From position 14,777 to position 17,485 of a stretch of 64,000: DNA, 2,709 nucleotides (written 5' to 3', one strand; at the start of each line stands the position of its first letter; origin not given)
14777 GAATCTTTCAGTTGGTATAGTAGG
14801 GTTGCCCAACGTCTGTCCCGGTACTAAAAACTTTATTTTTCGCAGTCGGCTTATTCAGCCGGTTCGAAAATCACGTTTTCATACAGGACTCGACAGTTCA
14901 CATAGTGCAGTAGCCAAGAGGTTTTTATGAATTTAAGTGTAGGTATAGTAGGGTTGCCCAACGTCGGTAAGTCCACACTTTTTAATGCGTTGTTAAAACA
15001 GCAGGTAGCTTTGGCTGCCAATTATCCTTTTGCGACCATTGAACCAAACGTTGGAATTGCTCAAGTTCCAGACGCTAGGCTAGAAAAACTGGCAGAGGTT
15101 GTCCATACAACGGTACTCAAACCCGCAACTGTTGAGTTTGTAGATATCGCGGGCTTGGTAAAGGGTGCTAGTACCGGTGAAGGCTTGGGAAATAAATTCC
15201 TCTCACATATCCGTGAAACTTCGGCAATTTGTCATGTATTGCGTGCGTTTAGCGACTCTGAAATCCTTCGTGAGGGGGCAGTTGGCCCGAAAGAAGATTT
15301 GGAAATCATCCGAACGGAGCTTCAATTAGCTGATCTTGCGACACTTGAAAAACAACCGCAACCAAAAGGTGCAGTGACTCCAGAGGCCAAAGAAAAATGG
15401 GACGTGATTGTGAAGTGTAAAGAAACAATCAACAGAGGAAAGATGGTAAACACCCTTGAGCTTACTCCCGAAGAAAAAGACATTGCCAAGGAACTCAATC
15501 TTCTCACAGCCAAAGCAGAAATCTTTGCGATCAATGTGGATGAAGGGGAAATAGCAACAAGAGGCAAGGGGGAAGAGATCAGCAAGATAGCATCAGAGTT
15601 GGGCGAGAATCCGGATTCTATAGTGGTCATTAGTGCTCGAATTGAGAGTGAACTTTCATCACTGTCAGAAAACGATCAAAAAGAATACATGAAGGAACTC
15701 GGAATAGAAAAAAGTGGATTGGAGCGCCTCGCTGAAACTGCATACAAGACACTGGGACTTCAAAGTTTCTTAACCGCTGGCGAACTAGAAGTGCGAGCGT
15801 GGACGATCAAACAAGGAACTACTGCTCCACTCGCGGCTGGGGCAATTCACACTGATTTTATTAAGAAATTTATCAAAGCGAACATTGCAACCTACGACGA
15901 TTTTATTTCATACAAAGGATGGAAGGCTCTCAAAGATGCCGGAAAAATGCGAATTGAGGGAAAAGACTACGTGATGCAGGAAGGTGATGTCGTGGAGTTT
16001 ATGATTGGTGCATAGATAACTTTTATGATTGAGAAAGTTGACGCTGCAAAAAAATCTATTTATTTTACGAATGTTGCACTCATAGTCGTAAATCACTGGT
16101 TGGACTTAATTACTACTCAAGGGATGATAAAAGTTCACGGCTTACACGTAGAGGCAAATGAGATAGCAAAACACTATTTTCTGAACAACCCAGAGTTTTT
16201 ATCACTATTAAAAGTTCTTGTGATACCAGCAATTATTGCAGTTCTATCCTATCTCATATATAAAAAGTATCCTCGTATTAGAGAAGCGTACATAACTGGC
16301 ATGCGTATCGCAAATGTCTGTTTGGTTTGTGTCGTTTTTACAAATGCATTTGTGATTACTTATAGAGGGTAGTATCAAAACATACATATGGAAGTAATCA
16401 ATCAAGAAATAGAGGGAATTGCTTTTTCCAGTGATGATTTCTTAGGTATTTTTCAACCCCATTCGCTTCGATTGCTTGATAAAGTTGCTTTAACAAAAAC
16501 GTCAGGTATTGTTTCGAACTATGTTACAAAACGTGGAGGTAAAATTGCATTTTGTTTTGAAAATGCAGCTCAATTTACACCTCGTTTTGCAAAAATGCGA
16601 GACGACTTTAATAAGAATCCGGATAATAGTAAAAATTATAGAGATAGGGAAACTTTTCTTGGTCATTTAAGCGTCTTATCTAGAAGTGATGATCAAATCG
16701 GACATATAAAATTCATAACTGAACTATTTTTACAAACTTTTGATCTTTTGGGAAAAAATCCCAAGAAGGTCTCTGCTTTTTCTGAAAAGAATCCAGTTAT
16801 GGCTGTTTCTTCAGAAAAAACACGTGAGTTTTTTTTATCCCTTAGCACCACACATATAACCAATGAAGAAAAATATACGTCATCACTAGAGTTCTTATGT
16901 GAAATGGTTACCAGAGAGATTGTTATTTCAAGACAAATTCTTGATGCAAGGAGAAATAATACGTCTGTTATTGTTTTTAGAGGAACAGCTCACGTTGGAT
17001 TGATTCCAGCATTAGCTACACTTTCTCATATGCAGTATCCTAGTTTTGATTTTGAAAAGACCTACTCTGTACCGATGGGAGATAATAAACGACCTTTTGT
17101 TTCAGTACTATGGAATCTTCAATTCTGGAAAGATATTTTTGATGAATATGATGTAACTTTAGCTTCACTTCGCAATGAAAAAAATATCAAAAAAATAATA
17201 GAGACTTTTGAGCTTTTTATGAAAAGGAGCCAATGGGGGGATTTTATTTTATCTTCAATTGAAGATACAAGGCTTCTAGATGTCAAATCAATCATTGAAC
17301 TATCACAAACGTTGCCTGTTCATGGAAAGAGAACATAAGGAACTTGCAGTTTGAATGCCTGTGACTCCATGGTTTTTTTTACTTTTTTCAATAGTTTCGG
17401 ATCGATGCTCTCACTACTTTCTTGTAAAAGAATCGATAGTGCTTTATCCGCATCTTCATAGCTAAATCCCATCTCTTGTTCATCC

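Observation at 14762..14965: uORF made by duplication of the ychF start: 13 identical N-terminal residues encoded with synonymous differences, ATGA stop-start overlap with ychF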

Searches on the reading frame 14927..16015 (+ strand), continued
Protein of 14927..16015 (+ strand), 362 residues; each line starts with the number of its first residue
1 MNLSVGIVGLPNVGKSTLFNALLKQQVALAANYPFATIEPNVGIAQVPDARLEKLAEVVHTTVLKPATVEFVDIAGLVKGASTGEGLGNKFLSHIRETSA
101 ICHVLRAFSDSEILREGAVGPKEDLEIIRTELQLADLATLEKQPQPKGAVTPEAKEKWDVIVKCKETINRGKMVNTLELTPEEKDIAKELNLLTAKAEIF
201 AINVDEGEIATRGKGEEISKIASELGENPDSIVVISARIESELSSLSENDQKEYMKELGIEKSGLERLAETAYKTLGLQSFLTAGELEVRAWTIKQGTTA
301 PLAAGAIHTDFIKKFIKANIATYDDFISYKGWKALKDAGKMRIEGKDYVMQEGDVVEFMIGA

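Call 20: find_encoding_contigs(protein=P0005, flank=3000, max_places=3)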
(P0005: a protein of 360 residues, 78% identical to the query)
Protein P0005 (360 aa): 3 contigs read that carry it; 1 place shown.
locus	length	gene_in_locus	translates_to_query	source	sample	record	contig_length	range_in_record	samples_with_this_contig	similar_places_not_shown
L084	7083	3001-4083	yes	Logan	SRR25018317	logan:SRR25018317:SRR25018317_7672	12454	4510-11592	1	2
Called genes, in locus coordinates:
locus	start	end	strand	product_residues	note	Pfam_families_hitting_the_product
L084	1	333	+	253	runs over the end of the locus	PF01996:F420_ligase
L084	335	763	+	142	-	PF00293:NUDIX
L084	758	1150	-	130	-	-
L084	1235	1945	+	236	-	PF08713:DNA_alkylation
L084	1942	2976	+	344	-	PF01738:DLH (faint), PF02129:Peptidase_S15 (weak), PF00561:Abhydrolase_1, PF12146:Hydrolase_4, PF20434:BD-FAE (faint), PF12697:Abhydrolase_6, PF00326:Peptidase_S9, PF08840:BAAT_C (faint)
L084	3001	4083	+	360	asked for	PF01926:MMR_HSR1, PF02421:FeoB_N (weak), PF02824:TGS (faint), PF06071:YchF-GTPase_C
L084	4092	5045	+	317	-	-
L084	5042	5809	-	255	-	PF02540:NAD_synthase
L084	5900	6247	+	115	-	PF01250:Ribosomal_S6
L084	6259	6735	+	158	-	PF00436:SSB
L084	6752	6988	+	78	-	PF01084:Ribosomal_S18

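Call 21: find_encoding_contigs(protein=P0009, flank=3000, max_places=3)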
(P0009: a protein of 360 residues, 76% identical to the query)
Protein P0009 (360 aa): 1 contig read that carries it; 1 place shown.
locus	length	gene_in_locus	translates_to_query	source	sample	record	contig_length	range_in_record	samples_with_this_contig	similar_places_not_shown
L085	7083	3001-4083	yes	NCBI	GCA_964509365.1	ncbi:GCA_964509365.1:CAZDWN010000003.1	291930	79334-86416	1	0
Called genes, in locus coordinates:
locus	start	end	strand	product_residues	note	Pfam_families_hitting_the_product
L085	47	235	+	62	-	PF10685:KGG (weak)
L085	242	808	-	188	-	-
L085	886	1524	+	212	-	PF03575:Peptidase_S51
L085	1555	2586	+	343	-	PF02129:Peptidase_S15 (weak), PF01738:DLH (faint), PF00561:Abhydrolase_1, PF12146:Hydrolase_4, PF12697:Abhydrolase_6, PF00326:Peptidase_S9, PF08840:BAAT_C (weak)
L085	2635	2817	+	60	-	-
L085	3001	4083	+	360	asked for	PF01926:MMR_HSR1, PF02421:FeoB_N (weak), PF06071:YchF-GTPase_C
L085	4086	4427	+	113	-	PF18902:DUF5658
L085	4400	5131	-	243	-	PF02540:NAD_synthase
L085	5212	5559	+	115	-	PF01250:Ribosomal_S6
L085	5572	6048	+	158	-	PF00436:SSB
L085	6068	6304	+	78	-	PF01084:Ribosomal_S18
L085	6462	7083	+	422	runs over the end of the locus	PF22694:CtpB_N-like, PF17820:PDZ_6 (faint), PF03572:Peptidase_S41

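Call 31: list_cluster_members(proteins=[P0001, window:14775-14927:+])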
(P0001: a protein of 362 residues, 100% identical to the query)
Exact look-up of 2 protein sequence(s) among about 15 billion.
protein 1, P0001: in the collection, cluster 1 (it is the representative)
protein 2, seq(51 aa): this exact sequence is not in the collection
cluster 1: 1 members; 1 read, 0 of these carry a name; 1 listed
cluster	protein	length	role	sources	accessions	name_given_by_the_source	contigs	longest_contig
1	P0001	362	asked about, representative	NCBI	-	-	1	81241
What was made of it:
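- Tried and rejected: The 90% cluster has one member (call 31).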

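Call 40: find_encoding_contigs(protein=P0006, flank=1500, max_places=3)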
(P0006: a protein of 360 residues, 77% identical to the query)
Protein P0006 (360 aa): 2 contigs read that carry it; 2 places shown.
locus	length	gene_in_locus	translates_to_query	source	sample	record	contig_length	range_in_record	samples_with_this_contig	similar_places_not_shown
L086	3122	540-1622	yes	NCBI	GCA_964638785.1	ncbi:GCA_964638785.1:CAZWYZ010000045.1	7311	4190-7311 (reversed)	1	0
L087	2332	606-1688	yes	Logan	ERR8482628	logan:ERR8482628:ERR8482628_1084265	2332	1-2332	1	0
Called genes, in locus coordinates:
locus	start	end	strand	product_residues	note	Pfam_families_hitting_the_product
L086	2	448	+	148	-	?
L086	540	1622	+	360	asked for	PF01926:MMR_HSR1, PF02421:FeoB_N (weak), PF06071:YchF-GTPase_C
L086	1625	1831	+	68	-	-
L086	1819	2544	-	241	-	PF02540:NAD_synthase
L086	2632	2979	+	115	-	PF01250:Ribosomal_S6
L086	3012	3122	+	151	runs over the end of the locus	PF00436:SSB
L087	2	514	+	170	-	?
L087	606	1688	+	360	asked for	PF01926:MMR_HSR1, PF02421:FeoB_N (weak), PF06071:YchF-GTPase_C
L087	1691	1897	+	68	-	-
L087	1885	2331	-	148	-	?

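Call 41: find_encoding_contigs(protein=P0008, flank=1500, max_places=3)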
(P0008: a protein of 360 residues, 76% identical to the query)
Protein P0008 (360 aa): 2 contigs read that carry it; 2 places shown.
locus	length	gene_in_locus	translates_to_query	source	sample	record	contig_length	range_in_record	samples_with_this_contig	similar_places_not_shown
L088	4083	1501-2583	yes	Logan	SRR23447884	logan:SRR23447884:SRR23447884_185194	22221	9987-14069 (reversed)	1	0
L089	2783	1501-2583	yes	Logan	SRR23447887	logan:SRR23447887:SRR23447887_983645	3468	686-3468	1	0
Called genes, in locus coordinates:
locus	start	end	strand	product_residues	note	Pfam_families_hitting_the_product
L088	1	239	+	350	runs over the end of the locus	PF01738:DLH (faint), PF02129:Peptidase_S15 (weak), PF00561:Abhydrolase_1, PF12146:Hydrolase_4, PF12697:Abhydrolase_6, PF00326:Peptidase_S9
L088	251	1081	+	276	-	PF03476:MOSC_N, PF03473:MOSC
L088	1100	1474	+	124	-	PF00583:Acetyltransf_1, PF13508:Acetyltransf_7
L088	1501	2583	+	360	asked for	PF01926:MMR_HSR1, PF02421:FeoB_N (weak), PF06071:YchF-GTPase_C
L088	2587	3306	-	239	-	PF02540:NAD_synthase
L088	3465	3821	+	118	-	PF01250:Ribosomal_S6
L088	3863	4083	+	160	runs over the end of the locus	PF00436:SSB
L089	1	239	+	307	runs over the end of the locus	?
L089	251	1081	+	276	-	PF03476:MOSC_N, PF03473:MOSC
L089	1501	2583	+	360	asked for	PF01926:MMR_HSR1, PF02421:FeoB_N (weak), PF06071:YchF-GTPase_C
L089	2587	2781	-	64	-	?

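Call 42: find_encoding_contigs(protein=P0011, flank=1500, max_places=3)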
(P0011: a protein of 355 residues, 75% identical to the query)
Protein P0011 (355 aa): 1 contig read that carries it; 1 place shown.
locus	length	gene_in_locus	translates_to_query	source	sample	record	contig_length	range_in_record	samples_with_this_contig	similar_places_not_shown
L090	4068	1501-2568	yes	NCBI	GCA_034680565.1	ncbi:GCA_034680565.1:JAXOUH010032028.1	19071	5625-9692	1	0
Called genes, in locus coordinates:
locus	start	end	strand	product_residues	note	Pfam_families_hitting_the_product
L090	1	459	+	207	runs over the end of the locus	PF03575:Peptidase_S51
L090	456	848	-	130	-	-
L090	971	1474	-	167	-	PF03449:GreA_GreB_N, PF01272:GreA_GreB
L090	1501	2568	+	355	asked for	PF01926:MMR_HSR1, PF02421:FeoB_N (weak), PF06071:YchF-GTPase_C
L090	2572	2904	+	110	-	-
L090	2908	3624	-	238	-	PF02540:NAD_synthase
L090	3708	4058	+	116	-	PF01250:Ribosomal_S6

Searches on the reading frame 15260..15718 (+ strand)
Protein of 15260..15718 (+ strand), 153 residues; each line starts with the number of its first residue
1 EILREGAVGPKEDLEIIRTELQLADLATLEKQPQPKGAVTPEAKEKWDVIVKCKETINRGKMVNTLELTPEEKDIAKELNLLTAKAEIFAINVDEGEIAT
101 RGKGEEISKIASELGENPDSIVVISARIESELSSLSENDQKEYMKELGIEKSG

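Call 67: find_homologous_proteins(query=window:15260-15718:+, max_evalue=1e-20)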
Query seq(153 aa) (153 aa): 3 proteins with E <= 1e-20 among 118 candidates.
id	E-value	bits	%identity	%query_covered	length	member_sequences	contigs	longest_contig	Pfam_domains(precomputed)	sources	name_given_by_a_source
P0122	1.9e-47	179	66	95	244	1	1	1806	PF02824.28,PF06071.20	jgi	jgi:GTP-binding protein YchF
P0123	5.1e-30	122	54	86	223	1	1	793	PF06071.20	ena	-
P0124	3.5e-29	120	51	99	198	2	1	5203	-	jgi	jgi:ribosome-binding ATPase YchF (GTP1/OBG family)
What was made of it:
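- Tried and rejected: The variable-domain search gave at most 66% identity (call 67).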

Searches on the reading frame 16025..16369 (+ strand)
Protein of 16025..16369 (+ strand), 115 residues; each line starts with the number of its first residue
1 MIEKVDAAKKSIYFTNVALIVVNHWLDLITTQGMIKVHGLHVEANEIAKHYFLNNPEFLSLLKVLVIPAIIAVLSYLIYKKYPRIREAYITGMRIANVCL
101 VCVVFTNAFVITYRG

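Call 61: search_protein_families(library=pfam, proteins=[window:16025-16369:+], max_evalue=1)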
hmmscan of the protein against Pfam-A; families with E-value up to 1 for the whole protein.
window:16025-16369:+ (115 aa): 2 families
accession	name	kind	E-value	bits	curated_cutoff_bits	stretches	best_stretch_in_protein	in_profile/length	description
PF18902.5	DUF5658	-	2.7e-06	28.5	25.2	1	25-113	5-80/82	Domain of unknown function (DUF5658)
PF10660.14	MitoNEET_N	-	0.086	13.3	23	0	61-82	36-57/64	Iron-containing outer mitochondrial membrane protein N-terminus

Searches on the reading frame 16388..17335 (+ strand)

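Call 61: search_protein_families(library=pfam, proteins=[window:16388-17335:+], max_evalue=1)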
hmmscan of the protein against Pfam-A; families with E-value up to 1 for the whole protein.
window:16388-17335:+ (316 aa): 1 family
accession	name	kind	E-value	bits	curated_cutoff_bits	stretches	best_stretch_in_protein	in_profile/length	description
PF13762.11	MNE1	-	0.053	14.1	22.7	0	141-201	32-89/143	Mitochondrial splicing apparatus component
